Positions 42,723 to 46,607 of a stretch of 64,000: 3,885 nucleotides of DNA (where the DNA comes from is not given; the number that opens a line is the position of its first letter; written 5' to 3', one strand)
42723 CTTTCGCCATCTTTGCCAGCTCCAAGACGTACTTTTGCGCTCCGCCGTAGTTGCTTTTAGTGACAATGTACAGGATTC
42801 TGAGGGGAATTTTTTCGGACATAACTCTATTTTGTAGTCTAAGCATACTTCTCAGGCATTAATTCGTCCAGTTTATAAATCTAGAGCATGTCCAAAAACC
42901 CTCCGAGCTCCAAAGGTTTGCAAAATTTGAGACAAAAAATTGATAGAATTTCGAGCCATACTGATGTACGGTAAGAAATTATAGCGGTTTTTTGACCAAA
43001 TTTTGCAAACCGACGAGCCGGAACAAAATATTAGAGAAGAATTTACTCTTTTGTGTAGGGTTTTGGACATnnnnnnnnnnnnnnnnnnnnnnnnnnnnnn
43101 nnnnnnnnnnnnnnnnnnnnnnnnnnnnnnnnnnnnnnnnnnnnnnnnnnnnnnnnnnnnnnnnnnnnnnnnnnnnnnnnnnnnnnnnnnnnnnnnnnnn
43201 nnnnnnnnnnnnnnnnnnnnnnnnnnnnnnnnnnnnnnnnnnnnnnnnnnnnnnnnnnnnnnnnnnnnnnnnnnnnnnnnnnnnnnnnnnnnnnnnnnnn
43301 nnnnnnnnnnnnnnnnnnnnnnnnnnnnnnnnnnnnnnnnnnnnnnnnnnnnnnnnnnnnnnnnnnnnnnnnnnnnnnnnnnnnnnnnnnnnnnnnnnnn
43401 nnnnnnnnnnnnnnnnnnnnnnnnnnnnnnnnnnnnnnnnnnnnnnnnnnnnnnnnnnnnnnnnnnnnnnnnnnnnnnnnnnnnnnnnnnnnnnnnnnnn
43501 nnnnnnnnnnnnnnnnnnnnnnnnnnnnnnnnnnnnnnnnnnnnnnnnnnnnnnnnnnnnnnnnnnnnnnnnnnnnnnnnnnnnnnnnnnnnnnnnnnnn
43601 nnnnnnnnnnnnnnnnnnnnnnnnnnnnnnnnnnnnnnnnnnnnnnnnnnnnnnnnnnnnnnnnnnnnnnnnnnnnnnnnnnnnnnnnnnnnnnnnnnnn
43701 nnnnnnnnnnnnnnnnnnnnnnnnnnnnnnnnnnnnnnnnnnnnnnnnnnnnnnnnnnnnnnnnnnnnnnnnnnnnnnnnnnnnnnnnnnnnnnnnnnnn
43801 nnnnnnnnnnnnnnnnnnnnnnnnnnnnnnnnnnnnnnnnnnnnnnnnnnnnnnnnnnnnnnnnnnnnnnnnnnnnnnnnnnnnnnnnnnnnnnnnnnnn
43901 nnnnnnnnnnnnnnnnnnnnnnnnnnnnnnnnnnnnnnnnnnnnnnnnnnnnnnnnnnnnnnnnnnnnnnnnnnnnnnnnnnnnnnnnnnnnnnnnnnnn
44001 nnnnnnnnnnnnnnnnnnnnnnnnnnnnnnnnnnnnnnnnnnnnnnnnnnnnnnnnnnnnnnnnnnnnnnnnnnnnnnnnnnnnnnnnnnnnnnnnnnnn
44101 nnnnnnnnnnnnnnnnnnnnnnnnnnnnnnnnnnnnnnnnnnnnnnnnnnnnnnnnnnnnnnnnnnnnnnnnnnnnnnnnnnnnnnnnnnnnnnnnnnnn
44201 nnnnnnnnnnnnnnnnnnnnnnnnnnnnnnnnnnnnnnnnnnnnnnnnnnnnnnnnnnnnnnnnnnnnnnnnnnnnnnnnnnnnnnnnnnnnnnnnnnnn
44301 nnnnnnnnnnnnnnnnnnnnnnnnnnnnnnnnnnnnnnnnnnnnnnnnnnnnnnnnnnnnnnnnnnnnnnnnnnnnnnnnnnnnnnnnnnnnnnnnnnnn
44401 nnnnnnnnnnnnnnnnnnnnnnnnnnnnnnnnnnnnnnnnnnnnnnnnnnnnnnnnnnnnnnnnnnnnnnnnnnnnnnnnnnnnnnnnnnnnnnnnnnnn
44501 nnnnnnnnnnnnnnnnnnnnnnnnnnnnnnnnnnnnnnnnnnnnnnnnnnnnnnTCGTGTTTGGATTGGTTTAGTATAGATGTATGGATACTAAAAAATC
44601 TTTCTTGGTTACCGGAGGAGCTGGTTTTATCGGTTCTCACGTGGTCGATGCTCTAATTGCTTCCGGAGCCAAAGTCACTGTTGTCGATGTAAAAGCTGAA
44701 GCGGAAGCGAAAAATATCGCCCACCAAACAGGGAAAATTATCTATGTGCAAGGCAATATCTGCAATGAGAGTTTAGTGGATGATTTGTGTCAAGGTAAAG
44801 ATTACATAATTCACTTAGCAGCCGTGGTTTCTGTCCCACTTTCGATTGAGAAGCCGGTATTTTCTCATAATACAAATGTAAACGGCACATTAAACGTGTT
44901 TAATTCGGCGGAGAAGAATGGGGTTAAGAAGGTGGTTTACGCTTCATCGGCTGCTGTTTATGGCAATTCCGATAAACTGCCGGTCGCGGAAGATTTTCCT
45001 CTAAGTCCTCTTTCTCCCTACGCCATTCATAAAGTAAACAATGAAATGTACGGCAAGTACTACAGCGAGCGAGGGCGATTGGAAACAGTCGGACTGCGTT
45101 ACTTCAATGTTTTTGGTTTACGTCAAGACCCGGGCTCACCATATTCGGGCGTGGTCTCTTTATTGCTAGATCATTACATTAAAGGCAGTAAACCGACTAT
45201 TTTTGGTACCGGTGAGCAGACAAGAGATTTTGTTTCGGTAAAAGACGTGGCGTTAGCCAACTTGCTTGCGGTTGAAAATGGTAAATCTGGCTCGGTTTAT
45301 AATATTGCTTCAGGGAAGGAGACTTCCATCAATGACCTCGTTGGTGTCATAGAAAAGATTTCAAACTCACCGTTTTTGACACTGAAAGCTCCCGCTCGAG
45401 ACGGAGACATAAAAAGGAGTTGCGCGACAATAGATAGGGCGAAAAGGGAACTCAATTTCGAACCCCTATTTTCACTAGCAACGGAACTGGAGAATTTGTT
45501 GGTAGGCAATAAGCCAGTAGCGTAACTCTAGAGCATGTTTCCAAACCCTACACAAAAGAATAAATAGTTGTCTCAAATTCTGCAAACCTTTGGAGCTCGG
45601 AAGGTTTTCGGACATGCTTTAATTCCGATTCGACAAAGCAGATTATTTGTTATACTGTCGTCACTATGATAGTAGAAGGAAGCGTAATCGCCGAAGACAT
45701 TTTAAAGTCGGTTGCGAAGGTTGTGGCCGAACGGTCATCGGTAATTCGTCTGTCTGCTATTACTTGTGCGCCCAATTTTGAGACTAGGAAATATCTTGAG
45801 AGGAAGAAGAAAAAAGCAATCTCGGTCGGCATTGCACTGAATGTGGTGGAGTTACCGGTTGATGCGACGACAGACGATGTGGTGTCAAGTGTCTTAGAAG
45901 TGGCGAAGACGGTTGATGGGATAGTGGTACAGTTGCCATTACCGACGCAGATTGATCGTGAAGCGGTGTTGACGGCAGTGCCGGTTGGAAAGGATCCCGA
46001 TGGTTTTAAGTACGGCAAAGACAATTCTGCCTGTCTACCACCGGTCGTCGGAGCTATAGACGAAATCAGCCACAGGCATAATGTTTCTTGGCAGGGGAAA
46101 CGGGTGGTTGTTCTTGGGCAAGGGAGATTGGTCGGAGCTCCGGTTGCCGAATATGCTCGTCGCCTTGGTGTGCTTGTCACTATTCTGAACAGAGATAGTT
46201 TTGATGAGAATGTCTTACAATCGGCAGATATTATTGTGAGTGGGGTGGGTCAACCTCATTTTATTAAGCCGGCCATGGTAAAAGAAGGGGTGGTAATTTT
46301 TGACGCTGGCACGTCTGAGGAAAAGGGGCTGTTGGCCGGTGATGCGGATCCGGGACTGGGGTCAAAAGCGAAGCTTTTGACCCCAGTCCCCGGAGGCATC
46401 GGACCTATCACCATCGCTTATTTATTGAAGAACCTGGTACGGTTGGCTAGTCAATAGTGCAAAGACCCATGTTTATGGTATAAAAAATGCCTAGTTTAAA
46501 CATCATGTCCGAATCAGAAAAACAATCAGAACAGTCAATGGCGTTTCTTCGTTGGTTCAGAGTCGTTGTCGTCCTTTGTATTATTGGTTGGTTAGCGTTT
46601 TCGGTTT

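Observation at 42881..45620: Three-copy MITE family, with two copies in inverted orientation bracketing the sugar-transferase plus epimerase genes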

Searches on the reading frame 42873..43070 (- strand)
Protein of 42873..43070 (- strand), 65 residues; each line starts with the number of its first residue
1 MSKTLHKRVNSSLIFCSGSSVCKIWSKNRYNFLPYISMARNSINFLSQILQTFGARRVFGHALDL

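Call 77: search_protein_families(library=pfam, proteins=[window:42873-43070:-], max_evalue=0.1)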
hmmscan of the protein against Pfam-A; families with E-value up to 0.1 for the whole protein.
window:42873-43070:- (65 aa): 1 family
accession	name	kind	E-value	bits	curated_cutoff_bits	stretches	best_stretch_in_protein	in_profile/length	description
PF03577.20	Peptidase_C69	-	0.023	14.1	23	1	32-61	123-152/402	Peptidase family C69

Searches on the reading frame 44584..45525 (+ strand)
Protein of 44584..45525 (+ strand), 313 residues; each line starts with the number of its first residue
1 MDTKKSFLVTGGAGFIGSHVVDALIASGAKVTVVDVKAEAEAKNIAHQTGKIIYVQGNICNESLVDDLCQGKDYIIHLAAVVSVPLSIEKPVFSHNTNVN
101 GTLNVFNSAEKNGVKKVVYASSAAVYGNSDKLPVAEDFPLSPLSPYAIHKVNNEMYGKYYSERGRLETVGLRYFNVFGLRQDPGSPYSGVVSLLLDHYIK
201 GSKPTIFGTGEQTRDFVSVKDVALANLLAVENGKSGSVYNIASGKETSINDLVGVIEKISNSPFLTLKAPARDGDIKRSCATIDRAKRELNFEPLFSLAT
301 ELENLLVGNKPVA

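Call 11: find_encoding_contigs(protein=window:44584-45525:+, flank=10000, max_places=6)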
Protein window:44584-45525:+ (313 aa): 11 contigs read that carry it; 6 places shown.
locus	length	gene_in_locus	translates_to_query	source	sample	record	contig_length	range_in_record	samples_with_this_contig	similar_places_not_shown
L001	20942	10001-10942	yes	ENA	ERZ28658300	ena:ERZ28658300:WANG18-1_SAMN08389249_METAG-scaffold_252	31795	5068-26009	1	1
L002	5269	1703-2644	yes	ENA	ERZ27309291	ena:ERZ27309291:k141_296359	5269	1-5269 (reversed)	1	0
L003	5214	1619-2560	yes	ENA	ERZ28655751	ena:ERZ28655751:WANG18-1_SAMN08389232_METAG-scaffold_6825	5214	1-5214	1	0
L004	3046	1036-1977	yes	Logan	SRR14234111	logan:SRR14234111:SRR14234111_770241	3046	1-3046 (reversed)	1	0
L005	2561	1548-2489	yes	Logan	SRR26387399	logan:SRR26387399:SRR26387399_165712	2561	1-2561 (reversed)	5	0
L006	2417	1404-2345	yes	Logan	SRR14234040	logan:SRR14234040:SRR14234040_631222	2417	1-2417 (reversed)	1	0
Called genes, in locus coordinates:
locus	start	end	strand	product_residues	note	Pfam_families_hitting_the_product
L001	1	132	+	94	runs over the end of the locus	-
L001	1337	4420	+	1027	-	-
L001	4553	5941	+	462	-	PF00092:VWA, PF13519:VWA_2, PF13768:VWA_3 (weak)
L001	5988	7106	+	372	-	PF01098:FTSW_RODA_SPOVE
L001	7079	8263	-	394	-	PF13477:Glyco_trans_4_2, PF13439:Glyco_transf_4, PF13579:Glyco_trans_4_4, PF00534:Glycos_transf_1, PF13692:Glyco_trans_1_4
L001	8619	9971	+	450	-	PF02397:Bac_transf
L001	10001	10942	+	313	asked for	PF00106:adh_short (weak), PF01073:3Beta_HSD, PF01370:Epimerase, PF02719:Polysacc_synt_2, PF04321:RmlD_sub_bind, PF07993:NAD_binding_4, PF16363:GDP_Man_Dehyd, PF13460:NAD_binding_10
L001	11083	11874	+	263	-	PF00763:THF_DHG_CYH, PF02882:THF_DHG_CYH_C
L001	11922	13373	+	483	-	PF21760:SecD_1st, PF22599:SecDF_P1_head, PF02355:SecD_SecF_C, PF03176:MMPL (weak)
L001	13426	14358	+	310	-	PF07549:Sec_GG, PF02355:SecD_SecF_C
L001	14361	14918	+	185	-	PF13207:AAA_17, PF13238:AAA_18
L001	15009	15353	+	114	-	-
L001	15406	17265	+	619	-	-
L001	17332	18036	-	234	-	PF00696:AA_kinase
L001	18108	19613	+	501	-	-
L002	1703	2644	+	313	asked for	PF00106:adh_short (weak), PF01073:3Beta_HSD, PF01370:Epimerase, PF02719:Polysacc_synt_2, PF04321:RmlD_sub_bind, PF07993:NAD_binding_4, PF16363:GDP_Man_Dehyd, PF13460:NAD_binding_10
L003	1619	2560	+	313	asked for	PF00106:adh_short (weak), PF01073:3Beta_HSD, PF01370:Epimerase, PF02719:Polysacc_synt_2, PF04321:RmlD_sub_bind, PF07993:NAD_binding_4, PF16363:GDP_Man_Dehyd, PF13460:NAD_binding_10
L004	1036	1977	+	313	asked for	PF00106:adh_short (weak), PF01073:3Beta_HSD, PF01370:Epimerase, PF02719:Polysacc_synt_2, PF04321:RmlD_sub_bind, PF07993:NAD_binding_4, PF16363:GDP_Man_Dehyd, PF13460:NAD_binding_10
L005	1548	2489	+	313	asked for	PF00106:adh_short (weak), PF01073:3Beta_HSD, PF01370:Epimerase, PF02719:Polysacc_synt_2, PF04321:RmlD_sub_bind, PF07993:NAD_binding_4, PF16363:GDP_Man_Dehyd, PF13460:NAD_binding_10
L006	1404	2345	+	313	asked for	PF00106:adh_short (weak), PF01073:3Beta_HSD, PF01370:Epimerase, PF02719:Polysacc_synt_2, PF04321:RmlD_sub_bind, PF07993:NAD_binding_4, PF16363:GDP_Man_Dehyd, PF13460:NAD_binding_10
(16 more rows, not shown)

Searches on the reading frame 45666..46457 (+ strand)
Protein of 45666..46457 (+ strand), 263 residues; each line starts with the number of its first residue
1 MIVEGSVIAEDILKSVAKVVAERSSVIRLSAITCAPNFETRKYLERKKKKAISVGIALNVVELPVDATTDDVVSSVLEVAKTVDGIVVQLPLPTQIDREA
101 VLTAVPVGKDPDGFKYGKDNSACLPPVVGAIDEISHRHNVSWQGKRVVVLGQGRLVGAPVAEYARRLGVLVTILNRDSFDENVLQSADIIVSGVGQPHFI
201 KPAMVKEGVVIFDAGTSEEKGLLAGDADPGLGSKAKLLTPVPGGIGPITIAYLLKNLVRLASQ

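Call 36: find_homologous_proteins(query=window:45666-46457:+, max_evalue=1e-40)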
Query window:45666-46457:+ (263 aa): 1495 proteins with E <= 1e-40 among 8000 candidates; the best 120 are listed.
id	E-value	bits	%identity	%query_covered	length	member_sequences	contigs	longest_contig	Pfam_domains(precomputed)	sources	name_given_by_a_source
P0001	2.6e-162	556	100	100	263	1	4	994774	PF02882.26,PF00763.29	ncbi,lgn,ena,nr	ncbi:bifunctional 5,10-methylenetetrahydrofolate dehydrogenase/5,10-methenyltetrahydrofolate cyclohy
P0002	1.8e-110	386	68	100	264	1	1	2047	PF02882.26,PF00763.29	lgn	-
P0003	2.6e-110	386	67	99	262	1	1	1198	PF02882.26,PF00763.29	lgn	-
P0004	4.4e-108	379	68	99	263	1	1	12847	PF02882.26,PF00763.29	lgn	-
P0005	2.3e-107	376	68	100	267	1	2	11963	PF02882.26,PF00763.29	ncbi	-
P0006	9.3e-107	374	65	100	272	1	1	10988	PF02882.26,PF00763.29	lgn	-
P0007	2.1e-105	370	67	100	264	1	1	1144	PF02882.26,PF00763.29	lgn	-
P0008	1.0e-104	368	65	100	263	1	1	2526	PF02882.26,PF00763.29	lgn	-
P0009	1.1e-104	368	63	100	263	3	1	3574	PF02882.26,PF00763.29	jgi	jgi:methylenetetrahydrofolate dehydrogenase (NADP+)/methenyltetrahydrofolate cyclohydrolase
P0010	2.7e-104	366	64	100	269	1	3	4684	PF02882.26,PF00763.29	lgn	-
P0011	5.7e-104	365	64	100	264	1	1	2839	PF02882.26,PF00763.29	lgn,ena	-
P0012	1.0e-103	364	66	99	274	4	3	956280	PF02882.26,PF00763.29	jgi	jgi:methylenetetrahydrofolate dehydrogenase (NADP+)/methenyltetrahydrofolate cyclohydrolase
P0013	2.1e-103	363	65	100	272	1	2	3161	PF02882.26,PF00763.29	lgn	-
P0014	3.1e-103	363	67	99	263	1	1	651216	PF02882.26,PF00763.29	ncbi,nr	ncbi:bifunctional 5,10-methylenetetrahydrofolate dehydrogenase/5,10-methenyltetrahydrofolate cyclohy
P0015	2.7e-102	360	65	100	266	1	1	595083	PF02882.26,PF00763.29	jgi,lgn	jgi:methylenetetrahydrofolate dehydrogenase (NADP+)/methenyltetrahydrofolate cyclohydrolase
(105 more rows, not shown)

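Call 37: find_encoding_contigs(protein=P0001, flank=2000, max_places=4)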
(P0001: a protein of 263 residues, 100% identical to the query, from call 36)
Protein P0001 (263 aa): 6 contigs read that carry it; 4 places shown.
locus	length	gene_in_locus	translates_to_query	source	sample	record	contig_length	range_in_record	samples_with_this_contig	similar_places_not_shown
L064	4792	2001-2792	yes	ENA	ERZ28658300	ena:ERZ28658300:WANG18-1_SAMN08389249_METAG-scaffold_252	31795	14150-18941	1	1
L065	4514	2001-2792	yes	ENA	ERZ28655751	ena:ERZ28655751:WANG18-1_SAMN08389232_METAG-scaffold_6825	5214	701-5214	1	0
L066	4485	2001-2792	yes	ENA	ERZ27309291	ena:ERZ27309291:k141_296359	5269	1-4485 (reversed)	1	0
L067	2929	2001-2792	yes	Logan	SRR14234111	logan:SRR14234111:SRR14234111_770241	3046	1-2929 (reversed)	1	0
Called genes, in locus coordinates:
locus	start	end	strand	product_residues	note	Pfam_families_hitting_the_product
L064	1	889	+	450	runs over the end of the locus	PF02397:Bac_transf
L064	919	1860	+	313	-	PF00106:adh_short (weak), PF01073:3Beta_HSD, PF01370:Epimerase, PF02719:Polysacc_synt_2, PF04321:RmlD_sub_bind, PF07993:NAD_binding_4, PF16363:GDP_Man_Dehyd, PF13460:NAD_binding_10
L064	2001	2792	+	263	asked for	PF00763:THF_DHG_CYH, PF02882:THF_DHG_CYH_C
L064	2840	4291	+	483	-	PF21760:SecD_1st, PF22599:SecDF_P1_head, PF02355:SecD_SecF_C, PF03176:MMPL (weak)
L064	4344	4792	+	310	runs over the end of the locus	PF07549:Sec_GG, PF02355:SecD_SecF_C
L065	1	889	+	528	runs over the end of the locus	?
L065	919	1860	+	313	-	PF00106:adh_short (weak), PF01073:3Beta_HSD, PF01370:Epimerase, PF02719:Polysacc_synt_2, PF04321:RmlD_sub_bind, PF07993:NAD_binding_4, PF16363:GDP_Man_Dehyd, PF13460:NAD_binding_10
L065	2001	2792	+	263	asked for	PF00763:THF_DHG_CYH, PF02882:THF_DHG_CYH_C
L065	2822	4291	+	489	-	PF21760:SecD_1st, PF22599:SecDF_P1_head, PF02355:SecD_SecF_C, PF03176:MMPL (weak)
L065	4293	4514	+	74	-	?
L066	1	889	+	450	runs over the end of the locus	PF02397:Bac_transf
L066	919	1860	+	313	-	PF00106:adh_short (weak), PF01073:3Beta_HSD, PF01370:Epimerase, PF02719:Polysacc_synt_2, PF04321:RmlD_sub_bind, PF07993:NAD_binding_4, PF16363:GDP_Man_Dehyd, PF13460:NAD_binding_10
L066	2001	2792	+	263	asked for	PF00763:THF_DHG_CYH, PF02882:THF_DHG_CYH_C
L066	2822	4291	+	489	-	PF21760:SecD_1st, PF22599:SecDF_P1_head, PF02355:SecD_SecF_C, PF03176:MMPL (weak)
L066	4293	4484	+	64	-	?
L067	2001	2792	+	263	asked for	PF00763:THF_DHG_CYH, PF02882:THF_DHG_CYH_C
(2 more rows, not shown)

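Call 40: find_encoding_contigs(protein=P0004, flank=6000, max_places=2)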
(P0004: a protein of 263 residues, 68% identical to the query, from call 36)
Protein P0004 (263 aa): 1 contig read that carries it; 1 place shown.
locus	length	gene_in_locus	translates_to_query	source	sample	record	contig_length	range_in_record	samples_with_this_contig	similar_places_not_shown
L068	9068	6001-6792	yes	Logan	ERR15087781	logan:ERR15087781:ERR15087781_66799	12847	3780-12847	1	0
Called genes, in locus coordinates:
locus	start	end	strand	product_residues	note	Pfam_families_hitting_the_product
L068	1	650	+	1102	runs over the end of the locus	PF07705:CARDB (weak)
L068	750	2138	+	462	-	PF00092:VWA, PF13519:VWA_2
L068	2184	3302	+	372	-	PF01098:FTSW_RODA_SPOVE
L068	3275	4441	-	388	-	PF13477:Glyco_trans_4_2, PF13439:Glyco_transf_4, PF13579:Glyco_trans_4_4, PF00534:Glycos_transf_1, PF13692:Glyco_trans_1_4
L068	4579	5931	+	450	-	PF02397:Bac_transf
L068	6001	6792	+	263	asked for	PF00763:THF_DHG_CYH, PF02882:THF_DHG_CYH_C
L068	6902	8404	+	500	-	PF07549:Sec_GG (faint), PF21760:SecD_1st, PF22599:SecDF_P1_head, PF02355:SecD_SecF_C, PF03176:MMPL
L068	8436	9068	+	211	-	?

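Call 41: find_encoding_contigs(protein=P0005, flank=6000, max_places=2)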
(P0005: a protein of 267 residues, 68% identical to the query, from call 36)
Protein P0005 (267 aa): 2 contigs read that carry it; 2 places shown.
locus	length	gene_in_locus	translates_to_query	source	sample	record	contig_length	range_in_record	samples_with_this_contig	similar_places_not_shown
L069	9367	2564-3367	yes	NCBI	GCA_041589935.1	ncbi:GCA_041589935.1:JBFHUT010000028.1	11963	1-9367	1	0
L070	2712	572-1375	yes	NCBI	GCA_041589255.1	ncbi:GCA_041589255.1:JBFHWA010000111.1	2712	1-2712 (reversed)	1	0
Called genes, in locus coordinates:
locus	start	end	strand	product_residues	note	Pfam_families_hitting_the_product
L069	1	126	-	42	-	?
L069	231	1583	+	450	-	PF02397:Bac_transf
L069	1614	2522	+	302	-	PF00106:adh_short (faint), PF01073:3Beta_HSD, PF01370:Epimerase, PF02719:Polysacc_synt_2, PF04321:RmlD_sub_bind, PF13460:NAD_binding_10, PF16363:GDP_Man_Dehyd, PF07993:NAD_binding_4 (weak)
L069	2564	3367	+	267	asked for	PF00763:THF_DHG_CYH, PF02882:THF_DHG_CYH_C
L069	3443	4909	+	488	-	PF21760:SecD_1st, PF22599:SecDF_P1_head, PF02355:SecD_SecF_C, PF03176:MMPL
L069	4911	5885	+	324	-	PF07549:Sec_GG (weak), PF02355:SecD_SecF_C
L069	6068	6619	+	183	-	PF13207:AAA_17 (weak), PF13238:AAA_18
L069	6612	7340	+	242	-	PF02153:PDH_N, PF26213:TYRAAT1_C (weak)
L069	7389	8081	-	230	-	PF00696:AA_kinase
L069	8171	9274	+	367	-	PF06790:UPF0259 (weak)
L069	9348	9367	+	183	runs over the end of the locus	-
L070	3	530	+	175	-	?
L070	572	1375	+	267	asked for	PF00763:THF_DHG_CYH, PF02882:THF_DHG_CYH_C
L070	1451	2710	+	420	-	?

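Call 42: find_encoding_contigs(protein=P0014, flank=6000, max_places=2)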
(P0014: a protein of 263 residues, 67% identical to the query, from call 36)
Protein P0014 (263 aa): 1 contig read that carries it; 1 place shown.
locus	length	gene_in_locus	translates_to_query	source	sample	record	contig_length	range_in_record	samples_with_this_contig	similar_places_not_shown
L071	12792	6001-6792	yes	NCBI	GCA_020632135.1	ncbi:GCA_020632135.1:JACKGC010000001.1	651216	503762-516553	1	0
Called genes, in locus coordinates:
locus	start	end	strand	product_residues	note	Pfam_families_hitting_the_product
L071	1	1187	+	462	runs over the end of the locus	PF00092:VWA, PF13519:VWA_2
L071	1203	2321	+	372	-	PF01098:FTSW_RODA_SPOVE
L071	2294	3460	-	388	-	PF13477:Glyco_trans_4_2, PF13439:Glyco_transf_4, PF13579:Glyco_trans_4_4, PF00534:Glycos_transf_1, PF13692:Glyco_trans_1_4, PF13524:Glyco_trans_1_2 (faint)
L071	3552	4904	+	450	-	PF02397:Bac_transf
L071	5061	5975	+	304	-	PF01073:3Beta_HSD, PF01370:Epimerase, PF02719:Polysacc_synt_2, PF04321:RmlD_sub_bind, PF05368:NmrA (weak), PF07993:NAD_binding_4 (faint), PF13460:NAD_binding_10 (weak), PF16363:GDP_Man_Dehyd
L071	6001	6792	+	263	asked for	PF00763:THF_DHG_CYH, PF02882:THF_DHG_CYH_C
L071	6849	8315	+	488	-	PF07549:Sec_GG (faint), PF21760:SecD_1st, PF22599:SecDF_P1_head, PF02355:SecD_SecF_C, PF03176:MMPL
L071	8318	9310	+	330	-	PF07549:Sec_GG (weak), PF02355:SecD_SecF_C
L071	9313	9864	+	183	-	PF01121:CoaE (faint), PF13207:AAA_17, PF13238:AAA_18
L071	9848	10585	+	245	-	PF02153:PDH_N, PF26213:TYRAAT1_C (weak)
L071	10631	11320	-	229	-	PF00696:AA_kinase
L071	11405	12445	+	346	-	PF06790:UPF0259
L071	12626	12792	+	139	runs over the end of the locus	-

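Call 68: list_cluster_members(proteins=[P0001, P0014, P0183])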
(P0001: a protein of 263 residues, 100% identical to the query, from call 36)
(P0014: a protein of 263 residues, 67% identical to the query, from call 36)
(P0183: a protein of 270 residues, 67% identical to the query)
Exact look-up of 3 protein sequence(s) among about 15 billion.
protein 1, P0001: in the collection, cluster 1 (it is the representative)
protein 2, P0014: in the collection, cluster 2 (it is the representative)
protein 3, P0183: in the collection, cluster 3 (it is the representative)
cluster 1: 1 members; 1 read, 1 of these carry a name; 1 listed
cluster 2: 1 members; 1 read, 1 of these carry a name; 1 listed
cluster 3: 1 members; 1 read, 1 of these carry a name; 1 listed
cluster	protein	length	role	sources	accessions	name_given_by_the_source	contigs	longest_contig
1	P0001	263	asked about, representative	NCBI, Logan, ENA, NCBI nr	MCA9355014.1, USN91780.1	bifunctional 5,10-methylenetetrahydrofolate dehydrogenase/5,10-methenyltetrahydrofolate ...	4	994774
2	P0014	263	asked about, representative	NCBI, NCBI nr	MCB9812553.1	bifunctional 5,10-methylenetetrahydrofolate dehydrogenase/5,10-methenyltetrahydrofolate ...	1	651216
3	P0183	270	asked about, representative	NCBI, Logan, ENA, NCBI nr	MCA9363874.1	IS5 family transposase [Candidatus Kaiserbacteria bacterium]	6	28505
